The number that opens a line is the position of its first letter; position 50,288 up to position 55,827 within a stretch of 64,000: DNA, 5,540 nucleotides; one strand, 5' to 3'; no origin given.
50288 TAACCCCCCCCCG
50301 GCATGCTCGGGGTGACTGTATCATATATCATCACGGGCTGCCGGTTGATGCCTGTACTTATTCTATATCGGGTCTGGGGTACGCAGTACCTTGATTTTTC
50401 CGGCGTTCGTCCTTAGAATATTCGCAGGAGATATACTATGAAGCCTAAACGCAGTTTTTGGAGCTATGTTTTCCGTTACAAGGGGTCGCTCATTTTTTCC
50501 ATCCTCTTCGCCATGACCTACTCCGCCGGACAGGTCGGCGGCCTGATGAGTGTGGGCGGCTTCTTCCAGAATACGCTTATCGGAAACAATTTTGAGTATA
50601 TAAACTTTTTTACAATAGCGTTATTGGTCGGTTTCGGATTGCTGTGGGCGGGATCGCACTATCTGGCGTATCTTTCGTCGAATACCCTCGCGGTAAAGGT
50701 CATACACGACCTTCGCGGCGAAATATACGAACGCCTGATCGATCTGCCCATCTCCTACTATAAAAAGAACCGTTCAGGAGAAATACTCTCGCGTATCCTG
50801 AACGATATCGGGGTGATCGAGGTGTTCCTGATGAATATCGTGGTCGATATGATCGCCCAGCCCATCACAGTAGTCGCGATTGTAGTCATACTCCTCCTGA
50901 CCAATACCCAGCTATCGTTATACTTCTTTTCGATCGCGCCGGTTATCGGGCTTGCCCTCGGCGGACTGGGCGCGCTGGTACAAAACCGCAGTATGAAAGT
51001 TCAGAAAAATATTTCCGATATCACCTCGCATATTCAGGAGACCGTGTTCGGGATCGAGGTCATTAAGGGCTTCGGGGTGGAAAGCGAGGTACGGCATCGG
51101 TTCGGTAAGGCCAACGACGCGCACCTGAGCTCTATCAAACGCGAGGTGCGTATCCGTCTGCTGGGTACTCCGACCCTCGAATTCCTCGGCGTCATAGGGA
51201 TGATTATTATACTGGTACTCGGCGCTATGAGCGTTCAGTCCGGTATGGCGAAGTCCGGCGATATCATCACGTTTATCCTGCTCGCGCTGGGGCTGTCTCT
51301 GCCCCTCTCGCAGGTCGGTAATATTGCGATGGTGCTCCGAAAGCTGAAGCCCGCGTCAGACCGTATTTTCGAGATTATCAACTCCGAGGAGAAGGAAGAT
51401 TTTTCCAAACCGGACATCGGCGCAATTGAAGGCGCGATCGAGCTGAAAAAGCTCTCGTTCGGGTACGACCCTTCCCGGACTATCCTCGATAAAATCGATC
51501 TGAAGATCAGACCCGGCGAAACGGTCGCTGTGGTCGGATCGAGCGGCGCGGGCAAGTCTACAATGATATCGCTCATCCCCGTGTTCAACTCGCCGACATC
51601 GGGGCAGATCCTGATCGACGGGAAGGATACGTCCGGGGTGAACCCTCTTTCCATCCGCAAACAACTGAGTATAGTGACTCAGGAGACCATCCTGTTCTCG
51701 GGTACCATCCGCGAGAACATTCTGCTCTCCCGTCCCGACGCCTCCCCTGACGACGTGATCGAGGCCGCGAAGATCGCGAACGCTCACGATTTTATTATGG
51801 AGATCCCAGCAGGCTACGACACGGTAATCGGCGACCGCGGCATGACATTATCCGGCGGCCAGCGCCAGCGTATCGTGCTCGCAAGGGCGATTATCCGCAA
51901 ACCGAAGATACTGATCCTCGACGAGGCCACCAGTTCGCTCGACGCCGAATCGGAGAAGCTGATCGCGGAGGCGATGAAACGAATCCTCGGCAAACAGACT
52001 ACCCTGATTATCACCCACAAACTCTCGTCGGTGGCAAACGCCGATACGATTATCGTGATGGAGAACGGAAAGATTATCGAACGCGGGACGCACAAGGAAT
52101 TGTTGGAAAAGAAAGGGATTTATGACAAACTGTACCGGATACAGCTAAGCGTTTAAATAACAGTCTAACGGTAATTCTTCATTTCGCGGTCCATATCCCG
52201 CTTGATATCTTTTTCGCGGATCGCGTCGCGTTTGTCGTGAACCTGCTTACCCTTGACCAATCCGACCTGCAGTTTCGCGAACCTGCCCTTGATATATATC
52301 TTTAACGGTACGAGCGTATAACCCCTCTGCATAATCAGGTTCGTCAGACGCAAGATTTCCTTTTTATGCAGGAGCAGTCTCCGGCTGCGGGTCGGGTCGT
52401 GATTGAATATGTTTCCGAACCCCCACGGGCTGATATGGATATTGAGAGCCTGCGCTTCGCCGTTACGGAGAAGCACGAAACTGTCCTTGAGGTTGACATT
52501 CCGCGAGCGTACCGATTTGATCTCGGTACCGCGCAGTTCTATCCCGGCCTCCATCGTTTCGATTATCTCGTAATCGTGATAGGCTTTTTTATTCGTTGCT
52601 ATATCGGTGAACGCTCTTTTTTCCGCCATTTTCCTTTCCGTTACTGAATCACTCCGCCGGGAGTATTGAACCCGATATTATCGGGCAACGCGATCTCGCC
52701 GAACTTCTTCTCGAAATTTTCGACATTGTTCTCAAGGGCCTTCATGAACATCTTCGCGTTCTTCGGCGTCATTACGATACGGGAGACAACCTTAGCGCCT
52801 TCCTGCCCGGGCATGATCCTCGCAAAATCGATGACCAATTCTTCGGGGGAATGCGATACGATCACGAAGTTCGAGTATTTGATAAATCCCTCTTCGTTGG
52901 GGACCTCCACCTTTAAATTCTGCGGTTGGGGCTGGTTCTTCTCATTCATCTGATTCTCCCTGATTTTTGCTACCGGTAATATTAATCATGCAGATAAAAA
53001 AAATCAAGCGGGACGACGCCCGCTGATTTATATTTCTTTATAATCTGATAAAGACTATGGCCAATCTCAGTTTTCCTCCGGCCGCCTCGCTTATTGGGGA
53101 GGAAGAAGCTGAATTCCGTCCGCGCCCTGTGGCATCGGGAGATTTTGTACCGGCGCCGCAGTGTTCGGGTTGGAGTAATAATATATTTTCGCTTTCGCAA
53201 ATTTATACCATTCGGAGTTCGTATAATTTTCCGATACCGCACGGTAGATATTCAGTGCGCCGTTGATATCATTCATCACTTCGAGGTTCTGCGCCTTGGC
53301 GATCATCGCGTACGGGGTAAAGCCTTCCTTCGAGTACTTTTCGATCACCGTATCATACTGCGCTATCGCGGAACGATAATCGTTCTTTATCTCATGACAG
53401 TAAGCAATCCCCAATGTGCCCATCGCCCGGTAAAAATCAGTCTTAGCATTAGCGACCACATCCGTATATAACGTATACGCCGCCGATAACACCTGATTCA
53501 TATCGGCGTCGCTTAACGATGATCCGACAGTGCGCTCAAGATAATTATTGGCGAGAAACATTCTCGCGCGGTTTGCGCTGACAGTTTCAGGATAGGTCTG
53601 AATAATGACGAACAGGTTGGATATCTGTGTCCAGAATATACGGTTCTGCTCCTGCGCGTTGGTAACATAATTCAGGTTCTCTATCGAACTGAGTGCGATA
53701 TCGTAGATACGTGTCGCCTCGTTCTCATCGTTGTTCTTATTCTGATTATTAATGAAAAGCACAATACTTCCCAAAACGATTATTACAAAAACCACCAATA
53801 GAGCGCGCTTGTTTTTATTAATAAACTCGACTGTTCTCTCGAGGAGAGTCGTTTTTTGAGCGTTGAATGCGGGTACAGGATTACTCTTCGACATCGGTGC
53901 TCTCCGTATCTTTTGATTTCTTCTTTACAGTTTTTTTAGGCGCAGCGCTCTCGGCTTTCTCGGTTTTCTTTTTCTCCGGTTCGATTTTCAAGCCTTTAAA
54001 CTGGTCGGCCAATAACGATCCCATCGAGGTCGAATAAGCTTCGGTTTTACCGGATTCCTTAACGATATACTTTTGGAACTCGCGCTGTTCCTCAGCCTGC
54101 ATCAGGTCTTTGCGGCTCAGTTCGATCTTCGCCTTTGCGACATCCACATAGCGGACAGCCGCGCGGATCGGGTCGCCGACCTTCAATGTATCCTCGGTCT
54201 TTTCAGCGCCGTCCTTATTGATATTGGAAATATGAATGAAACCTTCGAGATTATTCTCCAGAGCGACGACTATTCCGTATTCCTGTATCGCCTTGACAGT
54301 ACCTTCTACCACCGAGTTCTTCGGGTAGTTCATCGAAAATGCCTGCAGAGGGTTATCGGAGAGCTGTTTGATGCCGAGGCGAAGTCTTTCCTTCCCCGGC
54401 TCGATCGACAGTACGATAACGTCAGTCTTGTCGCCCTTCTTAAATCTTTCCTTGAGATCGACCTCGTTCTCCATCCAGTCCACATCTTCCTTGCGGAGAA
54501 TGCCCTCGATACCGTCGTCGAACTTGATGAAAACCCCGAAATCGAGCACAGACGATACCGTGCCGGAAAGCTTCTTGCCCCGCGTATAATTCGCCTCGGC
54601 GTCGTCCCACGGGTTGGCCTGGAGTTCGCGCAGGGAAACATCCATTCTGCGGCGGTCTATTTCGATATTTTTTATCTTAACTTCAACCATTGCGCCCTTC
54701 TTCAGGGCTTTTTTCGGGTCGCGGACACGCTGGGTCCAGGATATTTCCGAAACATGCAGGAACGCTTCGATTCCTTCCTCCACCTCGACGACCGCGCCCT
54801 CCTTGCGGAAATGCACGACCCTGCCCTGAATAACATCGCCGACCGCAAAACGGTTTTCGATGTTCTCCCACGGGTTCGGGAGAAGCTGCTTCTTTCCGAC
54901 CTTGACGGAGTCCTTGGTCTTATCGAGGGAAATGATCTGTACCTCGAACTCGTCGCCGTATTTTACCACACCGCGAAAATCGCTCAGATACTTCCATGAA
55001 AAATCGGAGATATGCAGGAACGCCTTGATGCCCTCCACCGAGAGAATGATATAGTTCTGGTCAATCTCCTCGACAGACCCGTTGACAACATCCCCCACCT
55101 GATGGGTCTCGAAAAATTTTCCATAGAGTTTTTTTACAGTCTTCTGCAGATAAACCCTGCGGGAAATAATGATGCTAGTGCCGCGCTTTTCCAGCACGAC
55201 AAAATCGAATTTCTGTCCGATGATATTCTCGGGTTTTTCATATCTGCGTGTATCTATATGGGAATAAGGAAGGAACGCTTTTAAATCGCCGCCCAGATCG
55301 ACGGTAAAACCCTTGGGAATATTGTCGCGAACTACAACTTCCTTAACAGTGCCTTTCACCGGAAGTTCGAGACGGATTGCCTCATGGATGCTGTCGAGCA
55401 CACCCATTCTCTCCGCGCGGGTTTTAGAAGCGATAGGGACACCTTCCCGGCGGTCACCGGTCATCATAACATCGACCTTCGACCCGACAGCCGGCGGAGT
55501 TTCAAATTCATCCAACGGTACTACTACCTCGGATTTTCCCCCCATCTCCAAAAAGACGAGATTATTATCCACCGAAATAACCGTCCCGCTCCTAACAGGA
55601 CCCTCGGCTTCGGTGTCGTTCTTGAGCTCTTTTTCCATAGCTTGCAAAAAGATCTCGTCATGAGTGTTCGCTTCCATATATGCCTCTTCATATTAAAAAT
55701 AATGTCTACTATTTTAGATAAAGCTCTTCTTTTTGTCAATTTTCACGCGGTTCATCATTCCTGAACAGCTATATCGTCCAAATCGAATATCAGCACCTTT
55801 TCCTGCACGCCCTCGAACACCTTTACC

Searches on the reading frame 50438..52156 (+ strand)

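Call 70: search_protein_families(library=pfam, proteins=[window:50438-52156:+], max_evalue=0.00001)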
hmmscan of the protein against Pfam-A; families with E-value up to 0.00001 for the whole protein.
window:50438-52156:+ (572 aa): 3 families
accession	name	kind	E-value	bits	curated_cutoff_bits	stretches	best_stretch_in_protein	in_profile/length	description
PF00664.28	ABC_membrane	-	5.8e-37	128.3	28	1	19-289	2-273/274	ABC transporter transmembrane region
PF00005.33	ABC_tran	-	2.8e-32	112.6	25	1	350-499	1-137/137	ABC transporter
PF02463.25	SMC_N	-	3.9e-06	26.9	40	0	470-541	136-211/220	RecF/RecN/SMC N terminal domain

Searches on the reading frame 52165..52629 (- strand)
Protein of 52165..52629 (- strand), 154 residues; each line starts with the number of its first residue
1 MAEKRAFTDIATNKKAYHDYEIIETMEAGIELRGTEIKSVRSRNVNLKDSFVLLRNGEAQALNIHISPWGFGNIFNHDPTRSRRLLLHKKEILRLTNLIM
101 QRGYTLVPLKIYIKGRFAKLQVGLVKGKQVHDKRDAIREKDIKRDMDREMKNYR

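Call 70: search_protein_families(library=pfam, proteins=[window:52165-52629:-], max_evalue=0.00001)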
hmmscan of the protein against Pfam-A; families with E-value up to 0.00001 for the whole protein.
window:52165-52629:- (154 aa): 1 family
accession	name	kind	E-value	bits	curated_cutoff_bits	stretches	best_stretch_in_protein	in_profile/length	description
PF01668.23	SmpB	-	1.6e-57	193.9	27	1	10-152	1-143/143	SmpB protein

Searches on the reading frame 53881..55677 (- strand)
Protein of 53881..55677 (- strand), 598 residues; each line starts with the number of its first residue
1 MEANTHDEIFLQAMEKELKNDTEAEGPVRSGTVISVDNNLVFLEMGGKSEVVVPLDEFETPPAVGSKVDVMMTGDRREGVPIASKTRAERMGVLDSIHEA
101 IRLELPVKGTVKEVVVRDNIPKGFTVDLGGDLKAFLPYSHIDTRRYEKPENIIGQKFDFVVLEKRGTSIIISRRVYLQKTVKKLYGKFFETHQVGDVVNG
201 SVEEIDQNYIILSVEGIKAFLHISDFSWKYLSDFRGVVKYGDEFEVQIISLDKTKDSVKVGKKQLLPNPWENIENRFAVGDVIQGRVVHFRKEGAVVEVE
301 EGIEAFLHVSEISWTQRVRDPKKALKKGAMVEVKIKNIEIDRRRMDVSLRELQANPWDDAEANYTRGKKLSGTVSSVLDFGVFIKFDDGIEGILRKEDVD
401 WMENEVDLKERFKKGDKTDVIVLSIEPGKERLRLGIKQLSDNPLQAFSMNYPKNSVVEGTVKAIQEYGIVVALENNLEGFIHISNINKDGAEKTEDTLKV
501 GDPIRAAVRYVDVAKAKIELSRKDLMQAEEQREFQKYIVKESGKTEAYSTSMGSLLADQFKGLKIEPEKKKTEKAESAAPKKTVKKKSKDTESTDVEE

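Call 70: search_protein_families(library=pfam, proteins=[window:53881-55677:-], max_evalue=0.00001)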
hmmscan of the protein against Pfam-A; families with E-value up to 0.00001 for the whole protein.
window:53881-55677:- (598 aa): 6 families
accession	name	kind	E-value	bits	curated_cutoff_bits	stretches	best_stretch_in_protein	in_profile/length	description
PF00575.29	S1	-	1.1e-60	202.3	22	4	277-350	2-74/74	S1 RNA binding domain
PF23459.1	S1_RRP5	-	2.3e-18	66.9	27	0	455-521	5-71/72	RRP5 S1 domain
PF21710.3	Spt6_S1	-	3.7e-11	43.6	27.5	0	453-522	16-86/91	Spt6, S1/OB domain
PF13509.12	S1_2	-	2.1e-08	34.6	21.8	0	27-70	3-46/61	S1 domain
PF17092.11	PCB_OB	-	1.1e-06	29.9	27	0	273-336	25-98/111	Penicillin-binding protein OB-like domain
PF21266.3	RRP4_S1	-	7.4e-06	26.5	27.3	0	278-318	5-45/73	RRP4, S1 domain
